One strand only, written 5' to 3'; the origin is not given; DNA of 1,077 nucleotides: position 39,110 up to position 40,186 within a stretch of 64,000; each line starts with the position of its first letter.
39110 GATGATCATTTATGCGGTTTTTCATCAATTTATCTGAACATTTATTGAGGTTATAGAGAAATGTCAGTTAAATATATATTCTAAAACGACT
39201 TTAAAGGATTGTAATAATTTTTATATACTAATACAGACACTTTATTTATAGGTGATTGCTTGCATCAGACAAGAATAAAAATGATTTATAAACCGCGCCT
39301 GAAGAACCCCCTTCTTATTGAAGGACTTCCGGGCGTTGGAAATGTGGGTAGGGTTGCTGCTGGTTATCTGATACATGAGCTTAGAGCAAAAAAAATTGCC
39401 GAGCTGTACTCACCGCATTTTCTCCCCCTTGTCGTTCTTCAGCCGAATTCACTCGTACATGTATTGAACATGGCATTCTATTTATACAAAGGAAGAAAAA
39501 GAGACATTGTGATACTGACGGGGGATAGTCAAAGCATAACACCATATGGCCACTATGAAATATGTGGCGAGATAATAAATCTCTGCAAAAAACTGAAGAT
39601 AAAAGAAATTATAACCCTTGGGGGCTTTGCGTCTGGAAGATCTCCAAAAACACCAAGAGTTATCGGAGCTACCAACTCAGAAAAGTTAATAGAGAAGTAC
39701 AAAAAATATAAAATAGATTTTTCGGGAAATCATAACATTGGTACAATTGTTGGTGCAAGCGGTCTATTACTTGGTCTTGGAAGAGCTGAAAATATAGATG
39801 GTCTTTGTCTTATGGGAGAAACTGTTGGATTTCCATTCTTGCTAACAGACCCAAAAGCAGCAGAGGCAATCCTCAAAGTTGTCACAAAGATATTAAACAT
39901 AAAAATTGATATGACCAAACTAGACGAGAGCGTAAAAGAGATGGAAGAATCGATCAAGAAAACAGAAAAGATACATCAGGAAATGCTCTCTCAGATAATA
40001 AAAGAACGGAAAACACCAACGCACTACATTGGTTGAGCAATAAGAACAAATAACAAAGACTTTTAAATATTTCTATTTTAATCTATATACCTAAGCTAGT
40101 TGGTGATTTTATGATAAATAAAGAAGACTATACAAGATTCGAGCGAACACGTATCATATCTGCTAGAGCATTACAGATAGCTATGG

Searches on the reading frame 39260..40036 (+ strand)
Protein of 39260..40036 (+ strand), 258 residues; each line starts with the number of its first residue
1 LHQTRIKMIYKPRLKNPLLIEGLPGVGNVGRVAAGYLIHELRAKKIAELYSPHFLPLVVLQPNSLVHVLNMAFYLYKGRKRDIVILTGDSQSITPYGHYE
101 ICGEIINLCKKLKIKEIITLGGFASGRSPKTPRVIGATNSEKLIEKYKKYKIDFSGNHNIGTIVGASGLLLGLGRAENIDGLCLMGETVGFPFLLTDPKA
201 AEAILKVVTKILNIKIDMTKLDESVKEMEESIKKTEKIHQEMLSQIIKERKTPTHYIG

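Call 61: search_protein_families(library=pfam, max_evalue=0.00001, proteins=[window:39260-40036:+])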
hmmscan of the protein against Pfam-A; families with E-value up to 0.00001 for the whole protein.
window:39260-40036:+ (258 aa): 1 family
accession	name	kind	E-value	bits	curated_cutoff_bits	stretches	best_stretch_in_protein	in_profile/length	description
PF09754.15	PAC2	-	6.9e-51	173.5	25.8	1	19-234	1-213/215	PAC2 family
